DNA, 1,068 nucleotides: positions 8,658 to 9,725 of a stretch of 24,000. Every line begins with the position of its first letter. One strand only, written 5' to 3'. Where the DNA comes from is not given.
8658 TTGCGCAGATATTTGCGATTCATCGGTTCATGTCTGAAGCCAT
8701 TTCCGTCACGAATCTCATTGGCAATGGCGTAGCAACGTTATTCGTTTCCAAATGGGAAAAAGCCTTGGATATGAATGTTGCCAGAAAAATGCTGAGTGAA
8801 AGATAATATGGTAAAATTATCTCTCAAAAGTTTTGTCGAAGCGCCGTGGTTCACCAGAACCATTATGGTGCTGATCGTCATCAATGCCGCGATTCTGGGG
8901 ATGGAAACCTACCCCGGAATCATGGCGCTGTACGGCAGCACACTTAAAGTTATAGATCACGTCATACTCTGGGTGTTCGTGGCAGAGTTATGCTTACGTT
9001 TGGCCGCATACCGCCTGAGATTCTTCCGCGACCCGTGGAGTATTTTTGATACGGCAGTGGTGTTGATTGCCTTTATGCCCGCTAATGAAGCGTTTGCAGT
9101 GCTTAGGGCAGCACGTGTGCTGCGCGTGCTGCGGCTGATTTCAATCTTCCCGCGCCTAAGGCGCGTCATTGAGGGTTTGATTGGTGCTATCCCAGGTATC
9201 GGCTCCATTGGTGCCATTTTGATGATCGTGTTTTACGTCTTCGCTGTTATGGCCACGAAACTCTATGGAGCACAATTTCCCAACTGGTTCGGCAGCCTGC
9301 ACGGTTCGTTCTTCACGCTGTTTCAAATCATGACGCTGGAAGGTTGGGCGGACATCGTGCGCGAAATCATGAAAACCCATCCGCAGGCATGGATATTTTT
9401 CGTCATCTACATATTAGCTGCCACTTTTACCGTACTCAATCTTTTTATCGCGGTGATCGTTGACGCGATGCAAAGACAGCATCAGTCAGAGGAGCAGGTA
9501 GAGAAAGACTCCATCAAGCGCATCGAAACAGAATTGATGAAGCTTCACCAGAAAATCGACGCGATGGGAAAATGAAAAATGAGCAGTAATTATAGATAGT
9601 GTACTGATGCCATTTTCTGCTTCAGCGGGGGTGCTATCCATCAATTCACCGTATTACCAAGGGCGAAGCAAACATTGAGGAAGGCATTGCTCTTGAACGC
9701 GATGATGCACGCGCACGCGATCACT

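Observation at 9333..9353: BacNav-type channel with a TLEGWAD pore: predicted native Ca2+-selective prokaryotic channel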

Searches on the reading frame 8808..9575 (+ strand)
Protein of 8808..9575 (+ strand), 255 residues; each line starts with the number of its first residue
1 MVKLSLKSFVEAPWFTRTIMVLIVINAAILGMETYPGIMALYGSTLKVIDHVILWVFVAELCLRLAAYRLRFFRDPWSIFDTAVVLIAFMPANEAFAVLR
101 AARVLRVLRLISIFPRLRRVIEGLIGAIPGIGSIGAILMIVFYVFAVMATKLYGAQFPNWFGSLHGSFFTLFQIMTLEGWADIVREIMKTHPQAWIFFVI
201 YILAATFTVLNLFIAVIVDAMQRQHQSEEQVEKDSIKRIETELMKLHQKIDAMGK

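Call 4: search_protein_families(library=pfam, proteins=[window:8808-9575:+], max_evalue=0.01)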
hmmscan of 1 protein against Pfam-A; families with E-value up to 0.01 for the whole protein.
window:8808-9575:+ (255 aa): 2 families
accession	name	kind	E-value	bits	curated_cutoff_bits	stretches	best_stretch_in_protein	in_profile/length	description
PF00520.37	Ion_trans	-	3.6e-46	157.7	25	1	13-228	2-240/241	Ion transport protein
PF08016.18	PKD_channel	-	1.3e-09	38.3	22.4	1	97-222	101-223/225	Polycystin cation channel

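Call 5: search_solved_structures(query=window:8808-9572:+, max_evalue=0.001, show_alignments=4)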
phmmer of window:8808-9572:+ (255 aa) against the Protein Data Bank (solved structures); distinct sequences matched with E-value up to 0.001: 167 (the best 60 are shown).
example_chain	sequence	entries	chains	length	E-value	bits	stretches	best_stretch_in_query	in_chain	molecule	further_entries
7wli_A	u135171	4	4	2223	1.6e-76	260.6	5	4-254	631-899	Voltage-dependent T-type calcium channel subunit alpha-1I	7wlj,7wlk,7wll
9ayg_A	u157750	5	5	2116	7.6e-75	255.1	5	6-229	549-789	Voltage-dependent T-type calcium channel subunit alpha-1H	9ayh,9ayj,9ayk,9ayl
6kzp_A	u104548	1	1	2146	4.6e-72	246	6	6-228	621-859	Voltage-dependent T-type calcium channel subunit alpha-1G,Voltage-dependent T-type calcium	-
6kzo_A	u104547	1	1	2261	5.7e-72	245.7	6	6-228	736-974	Voltage-dependent T-type calcium channel subunit alpha-1G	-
5hvx_A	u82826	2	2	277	3.3e-70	239.9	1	6-252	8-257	Ion transport protein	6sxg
5hvd_A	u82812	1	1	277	9.3e-70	238.5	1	6-252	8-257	Ion transport protein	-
6yz2_A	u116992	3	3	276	2.1e-69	237.3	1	6-252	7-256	Ion transport protein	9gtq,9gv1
6sx5_A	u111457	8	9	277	2.1e-69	237.3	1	6-252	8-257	Ion transport protein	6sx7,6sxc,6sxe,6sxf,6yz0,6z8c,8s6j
9uc3_A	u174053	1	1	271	5.5e-66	226.1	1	4-250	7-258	Ion transport protein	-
5yua_A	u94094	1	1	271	1.9e-65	224.3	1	4-250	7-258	Ion transport protein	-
6juh_A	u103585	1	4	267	2.4e-65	224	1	4-250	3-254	Ion transport protein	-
4ekw_A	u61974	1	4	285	2.7e-65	223.8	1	4-250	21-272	Ion transport protein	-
6keb_A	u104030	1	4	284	2.8e-65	223.8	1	4-250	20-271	Ion transport protein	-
5klb_A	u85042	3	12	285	2.8e-65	223.8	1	4-250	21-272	Ion transport protein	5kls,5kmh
9vdq_A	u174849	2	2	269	4e-65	223.3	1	4-250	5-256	Ion transport protein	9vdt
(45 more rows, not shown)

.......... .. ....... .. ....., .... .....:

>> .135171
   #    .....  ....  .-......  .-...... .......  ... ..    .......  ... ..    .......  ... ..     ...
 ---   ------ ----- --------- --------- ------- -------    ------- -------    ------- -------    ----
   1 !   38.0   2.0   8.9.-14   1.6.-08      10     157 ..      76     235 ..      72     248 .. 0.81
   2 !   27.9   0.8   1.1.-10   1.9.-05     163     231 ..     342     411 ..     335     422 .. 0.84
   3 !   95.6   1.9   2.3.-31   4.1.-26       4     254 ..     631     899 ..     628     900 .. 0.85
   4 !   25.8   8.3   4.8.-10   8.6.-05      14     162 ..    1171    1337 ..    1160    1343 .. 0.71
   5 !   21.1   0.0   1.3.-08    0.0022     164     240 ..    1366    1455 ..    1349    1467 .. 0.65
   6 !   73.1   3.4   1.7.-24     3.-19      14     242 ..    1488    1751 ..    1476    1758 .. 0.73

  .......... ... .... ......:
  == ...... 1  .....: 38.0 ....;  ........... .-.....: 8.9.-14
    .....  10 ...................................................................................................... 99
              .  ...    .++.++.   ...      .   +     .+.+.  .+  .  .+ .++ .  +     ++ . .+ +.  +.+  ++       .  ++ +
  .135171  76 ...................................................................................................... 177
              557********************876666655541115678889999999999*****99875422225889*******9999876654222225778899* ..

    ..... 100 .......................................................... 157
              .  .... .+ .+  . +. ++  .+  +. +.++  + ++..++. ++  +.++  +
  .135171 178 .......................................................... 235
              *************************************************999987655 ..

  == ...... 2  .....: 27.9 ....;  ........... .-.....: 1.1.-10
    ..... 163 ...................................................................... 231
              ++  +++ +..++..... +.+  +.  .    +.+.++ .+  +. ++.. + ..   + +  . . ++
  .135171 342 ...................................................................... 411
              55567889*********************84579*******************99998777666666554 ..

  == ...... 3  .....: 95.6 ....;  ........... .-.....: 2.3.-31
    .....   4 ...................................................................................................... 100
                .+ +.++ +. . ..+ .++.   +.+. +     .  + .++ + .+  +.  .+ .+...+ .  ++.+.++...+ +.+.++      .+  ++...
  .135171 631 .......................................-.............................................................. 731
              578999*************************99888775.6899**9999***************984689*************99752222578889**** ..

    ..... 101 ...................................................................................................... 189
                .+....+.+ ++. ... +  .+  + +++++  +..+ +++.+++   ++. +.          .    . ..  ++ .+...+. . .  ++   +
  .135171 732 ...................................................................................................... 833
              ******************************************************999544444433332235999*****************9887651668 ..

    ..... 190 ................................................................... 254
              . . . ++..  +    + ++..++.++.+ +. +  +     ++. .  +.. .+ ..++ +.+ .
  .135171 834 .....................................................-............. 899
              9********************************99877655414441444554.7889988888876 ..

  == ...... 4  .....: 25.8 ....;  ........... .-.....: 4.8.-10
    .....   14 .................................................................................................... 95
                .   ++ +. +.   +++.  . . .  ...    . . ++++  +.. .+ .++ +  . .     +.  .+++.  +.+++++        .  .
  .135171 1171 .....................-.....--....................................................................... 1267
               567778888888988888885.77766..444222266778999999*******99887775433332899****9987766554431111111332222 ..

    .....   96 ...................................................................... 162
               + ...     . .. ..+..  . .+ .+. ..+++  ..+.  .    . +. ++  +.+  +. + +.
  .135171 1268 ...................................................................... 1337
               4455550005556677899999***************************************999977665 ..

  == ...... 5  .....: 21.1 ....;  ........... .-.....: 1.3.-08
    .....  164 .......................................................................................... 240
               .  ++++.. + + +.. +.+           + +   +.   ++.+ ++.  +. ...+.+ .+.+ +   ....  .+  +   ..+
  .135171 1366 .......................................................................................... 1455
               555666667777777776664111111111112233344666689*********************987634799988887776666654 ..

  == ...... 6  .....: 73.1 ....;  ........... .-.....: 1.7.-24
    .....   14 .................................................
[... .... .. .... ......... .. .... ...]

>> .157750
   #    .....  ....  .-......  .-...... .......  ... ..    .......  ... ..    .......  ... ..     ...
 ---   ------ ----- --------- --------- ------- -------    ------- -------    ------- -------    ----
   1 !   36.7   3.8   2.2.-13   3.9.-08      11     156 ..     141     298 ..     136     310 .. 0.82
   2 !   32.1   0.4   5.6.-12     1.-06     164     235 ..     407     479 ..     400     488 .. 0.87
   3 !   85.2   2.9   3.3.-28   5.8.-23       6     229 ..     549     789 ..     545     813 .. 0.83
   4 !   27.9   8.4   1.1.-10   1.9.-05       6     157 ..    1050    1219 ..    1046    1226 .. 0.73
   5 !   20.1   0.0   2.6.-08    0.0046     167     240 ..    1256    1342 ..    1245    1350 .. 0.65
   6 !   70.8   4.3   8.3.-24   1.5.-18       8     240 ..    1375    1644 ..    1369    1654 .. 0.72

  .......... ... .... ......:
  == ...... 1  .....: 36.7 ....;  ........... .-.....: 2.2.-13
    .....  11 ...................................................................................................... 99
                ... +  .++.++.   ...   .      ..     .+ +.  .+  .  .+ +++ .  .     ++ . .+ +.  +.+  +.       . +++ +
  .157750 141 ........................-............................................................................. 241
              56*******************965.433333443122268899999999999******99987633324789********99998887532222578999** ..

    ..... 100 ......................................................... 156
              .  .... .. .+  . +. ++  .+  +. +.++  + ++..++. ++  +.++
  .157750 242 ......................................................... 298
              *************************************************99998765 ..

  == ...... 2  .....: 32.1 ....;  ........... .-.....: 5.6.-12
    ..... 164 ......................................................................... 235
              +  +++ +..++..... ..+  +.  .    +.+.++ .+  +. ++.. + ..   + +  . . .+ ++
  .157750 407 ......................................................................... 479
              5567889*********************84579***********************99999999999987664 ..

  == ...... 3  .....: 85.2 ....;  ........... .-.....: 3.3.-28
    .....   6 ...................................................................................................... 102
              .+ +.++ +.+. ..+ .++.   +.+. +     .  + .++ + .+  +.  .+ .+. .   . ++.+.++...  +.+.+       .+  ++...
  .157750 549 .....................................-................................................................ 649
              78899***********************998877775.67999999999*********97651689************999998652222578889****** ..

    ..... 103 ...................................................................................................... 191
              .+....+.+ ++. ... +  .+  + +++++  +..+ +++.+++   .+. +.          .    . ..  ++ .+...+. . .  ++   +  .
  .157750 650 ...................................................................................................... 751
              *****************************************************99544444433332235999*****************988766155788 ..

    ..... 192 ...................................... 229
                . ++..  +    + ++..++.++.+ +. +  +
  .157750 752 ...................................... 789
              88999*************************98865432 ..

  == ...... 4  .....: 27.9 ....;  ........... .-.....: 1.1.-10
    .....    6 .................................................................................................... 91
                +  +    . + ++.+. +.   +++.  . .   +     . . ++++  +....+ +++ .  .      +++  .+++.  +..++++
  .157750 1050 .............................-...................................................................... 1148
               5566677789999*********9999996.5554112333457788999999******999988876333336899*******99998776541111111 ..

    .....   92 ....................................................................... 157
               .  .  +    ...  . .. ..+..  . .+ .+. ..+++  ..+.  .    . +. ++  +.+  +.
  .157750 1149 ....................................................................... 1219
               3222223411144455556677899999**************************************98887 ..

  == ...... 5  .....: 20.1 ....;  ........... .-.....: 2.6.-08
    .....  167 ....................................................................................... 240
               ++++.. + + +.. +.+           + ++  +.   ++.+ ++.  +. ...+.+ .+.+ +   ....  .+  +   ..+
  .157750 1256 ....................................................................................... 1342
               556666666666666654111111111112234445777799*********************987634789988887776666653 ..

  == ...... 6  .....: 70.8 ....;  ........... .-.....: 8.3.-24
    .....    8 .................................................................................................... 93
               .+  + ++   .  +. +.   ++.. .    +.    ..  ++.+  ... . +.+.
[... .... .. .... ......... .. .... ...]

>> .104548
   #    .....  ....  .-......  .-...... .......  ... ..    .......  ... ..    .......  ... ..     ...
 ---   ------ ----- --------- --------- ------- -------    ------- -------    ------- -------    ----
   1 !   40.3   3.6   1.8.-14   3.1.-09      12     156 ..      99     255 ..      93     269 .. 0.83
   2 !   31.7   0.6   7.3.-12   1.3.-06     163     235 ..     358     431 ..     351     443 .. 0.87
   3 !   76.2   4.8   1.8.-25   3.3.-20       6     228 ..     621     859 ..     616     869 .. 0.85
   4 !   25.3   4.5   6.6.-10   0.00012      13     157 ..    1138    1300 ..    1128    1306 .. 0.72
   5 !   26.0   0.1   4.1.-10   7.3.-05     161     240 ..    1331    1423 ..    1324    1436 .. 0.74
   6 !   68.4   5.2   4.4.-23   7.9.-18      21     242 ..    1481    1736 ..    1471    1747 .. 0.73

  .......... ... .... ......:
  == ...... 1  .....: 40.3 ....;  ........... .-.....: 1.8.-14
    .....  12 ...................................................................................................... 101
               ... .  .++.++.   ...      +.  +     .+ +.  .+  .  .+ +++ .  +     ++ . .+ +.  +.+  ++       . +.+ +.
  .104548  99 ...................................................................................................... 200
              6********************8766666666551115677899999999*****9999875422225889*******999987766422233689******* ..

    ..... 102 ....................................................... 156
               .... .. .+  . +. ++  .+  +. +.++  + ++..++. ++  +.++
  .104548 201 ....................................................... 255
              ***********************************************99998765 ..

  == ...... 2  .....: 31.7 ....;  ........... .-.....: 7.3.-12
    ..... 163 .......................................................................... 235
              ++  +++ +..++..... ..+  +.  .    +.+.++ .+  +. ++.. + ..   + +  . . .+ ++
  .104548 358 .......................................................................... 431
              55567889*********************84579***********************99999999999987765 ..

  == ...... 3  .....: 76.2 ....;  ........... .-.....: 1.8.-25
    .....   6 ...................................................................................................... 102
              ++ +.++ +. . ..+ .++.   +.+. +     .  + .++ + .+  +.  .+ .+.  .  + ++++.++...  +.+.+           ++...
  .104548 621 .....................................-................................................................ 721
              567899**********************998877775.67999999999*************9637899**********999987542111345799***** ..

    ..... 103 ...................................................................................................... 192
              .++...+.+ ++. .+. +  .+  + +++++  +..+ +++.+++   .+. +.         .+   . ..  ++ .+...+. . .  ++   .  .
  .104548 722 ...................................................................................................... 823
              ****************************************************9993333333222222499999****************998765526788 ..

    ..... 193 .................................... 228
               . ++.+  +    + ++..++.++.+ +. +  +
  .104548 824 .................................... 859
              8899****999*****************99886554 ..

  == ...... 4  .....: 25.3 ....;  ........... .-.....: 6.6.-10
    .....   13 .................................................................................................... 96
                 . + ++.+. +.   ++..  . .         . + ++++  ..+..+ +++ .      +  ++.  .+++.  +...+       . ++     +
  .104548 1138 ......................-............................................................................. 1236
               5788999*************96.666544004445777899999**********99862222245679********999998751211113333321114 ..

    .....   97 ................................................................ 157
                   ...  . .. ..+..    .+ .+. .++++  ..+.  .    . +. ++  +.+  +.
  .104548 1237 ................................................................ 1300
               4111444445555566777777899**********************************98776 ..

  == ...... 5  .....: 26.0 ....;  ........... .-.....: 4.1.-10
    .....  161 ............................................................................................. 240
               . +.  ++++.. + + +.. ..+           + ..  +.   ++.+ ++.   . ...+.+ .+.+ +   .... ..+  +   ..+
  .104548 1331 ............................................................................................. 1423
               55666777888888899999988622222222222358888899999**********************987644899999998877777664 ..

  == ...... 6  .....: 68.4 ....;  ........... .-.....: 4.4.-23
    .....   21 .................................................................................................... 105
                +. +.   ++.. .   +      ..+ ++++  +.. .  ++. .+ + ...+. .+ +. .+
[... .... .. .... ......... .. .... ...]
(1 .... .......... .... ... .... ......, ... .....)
